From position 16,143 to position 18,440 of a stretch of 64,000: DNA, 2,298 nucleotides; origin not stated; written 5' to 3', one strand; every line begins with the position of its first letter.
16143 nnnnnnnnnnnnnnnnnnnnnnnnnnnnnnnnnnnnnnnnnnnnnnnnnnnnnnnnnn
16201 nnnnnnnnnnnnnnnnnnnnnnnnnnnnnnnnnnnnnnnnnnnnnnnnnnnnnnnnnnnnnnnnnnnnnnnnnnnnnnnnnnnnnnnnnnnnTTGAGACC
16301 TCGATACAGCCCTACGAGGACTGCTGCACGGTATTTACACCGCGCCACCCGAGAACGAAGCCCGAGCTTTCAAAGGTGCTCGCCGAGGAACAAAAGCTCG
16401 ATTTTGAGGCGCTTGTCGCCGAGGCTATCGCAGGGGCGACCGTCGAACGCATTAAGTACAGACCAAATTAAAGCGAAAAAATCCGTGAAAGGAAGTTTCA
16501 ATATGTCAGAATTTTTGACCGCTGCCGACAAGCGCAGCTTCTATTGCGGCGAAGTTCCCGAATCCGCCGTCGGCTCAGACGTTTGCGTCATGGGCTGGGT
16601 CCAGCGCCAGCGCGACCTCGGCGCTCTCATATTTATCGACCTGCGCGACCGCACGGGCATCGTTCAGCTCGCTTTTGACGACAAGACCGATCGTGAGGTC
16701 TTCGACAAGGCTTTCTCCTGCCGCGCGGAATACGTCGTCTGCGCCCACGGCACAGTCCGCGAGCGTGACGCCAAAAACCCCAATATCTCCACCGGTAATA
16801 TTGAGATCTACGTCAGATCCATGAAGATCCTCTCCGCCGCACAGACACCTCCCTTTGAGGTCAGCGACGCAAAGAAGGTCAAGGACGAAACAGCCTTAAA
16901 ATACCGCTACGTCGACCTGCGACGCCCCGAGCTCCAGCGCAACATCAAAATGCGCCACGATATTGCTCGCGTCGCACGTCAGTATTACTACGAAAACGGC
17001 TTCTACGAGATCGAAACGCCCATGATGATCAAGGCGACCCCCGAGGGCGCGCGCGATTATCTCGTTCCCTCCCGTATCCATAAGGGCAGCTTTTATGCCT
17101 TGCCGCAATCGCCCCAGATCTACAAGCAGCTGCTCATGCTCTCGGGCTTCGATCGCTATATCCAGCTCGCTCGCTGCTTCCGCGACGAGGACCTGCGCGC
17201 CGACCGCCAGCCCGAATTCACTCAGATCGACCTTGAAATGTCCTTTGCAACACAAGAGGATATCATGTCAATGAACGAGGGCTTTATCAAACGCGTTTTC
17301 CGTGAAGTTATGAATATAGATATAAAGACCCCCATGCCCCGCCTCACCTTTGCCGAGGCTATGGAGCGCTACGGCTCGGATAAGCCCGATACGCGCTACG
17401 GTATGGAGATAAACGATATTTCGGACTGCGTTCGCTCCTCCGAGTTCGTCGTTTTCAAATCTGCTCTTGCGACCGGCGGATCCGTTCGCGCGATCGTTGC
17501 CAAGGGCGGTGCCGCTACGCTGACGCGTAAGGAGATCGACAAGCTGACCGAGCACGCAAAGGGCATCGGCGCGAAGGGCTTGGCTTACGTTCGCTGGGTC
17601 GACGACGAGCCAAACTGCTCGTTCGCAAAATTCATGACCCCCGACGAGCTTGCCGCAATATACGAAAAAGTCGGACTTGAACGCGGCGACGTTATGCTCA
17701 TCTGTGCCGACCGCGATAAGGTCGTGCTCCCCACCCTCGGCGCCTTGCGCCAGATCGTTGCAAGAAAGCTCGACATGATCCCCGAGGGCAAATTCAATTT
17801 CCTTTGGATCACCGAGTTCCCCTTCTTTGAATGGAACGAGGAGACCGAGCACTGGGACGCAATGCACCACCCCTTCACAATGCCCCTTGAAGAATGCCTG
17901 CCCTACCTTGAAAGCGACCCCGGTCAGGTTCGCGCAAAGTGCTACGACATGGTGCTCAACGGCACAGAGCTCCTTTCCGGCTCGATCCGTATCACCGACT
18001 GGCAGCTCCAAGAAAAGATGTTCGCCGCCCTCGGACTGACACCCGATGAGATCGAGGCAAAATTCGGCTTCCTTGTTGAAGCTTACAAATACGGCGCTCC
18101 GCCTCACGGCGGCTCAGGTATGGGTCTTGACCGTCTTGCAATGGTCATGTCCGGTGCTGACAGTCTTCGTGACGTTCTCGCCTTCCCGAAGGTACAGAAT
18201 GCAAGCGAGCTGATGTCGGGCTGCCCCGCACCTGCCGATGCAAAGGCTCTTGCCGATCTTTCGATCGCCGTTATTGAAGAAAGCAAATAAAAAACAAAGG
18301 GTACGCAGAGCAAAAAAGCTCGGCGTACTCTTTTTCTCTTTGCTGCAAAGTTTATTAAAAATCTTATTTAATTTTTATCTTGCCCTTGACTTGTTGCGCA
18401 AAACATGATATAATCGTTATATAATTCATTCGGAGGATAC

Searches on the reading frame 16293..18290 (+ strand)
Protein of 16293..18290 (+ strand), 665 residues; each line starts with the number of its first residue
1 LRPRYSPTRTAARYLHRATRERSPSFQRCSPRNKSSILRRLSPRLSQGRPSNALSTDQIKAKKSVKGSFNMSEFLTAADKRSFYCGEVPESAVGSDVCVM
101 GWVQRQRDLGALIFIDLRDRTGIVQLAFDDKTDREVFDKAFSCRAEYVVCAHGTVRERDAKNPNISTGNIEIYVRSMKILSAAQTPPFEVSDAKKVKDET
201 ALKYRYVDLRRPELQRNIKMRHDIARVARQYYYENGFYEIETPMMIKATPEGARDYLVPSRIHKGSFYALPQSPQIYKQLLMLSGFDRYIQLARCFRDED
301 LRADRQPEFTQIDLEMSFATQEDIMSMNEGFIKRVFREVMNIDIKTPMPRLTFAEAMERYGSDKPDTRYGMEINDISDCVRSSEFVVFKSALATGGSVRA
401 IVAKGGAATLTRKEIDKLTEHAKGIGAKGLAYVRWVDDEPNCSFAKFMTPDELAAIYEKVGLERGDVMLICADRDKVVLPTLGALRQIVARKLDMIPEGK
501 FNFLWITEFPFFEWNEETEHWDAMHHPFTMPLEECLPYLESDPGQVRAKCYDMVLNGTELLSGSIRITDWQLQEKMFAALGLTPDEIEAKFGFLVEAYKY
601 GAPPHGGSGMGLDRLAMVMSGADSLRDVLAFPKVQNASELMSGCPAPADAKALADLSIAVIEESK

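Call 28: search_protein_families(library=pfam, proteins=[window:16293-18290:+], max_evalue=0.001)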
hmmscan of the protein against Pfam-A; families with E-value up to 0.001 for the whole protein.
window:16293-18290:+ (665 aa): 4 families
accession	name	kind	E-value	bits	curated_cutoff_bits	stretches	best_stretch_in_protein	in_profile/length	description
PF00152.25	tRNA-synt_2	-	3.8e-119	397.8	25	1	198-634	2-307/308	tRNA synthetases class II (D, K and N)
PF02938.19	GAD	-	3.8e-21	75.6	23.4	1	388-479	1-92/95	GAD domain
PF01336.31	tRNA_anti-codon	-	8.3e-14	51.7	27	1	97-180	1-75/75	OB-fold nucleic acid binding domain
PF01409.25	tRNA-synt_2d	-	4.1e-05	23.6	19.8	0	288-342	104-156/246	tRNA synthetases class II core domain (F)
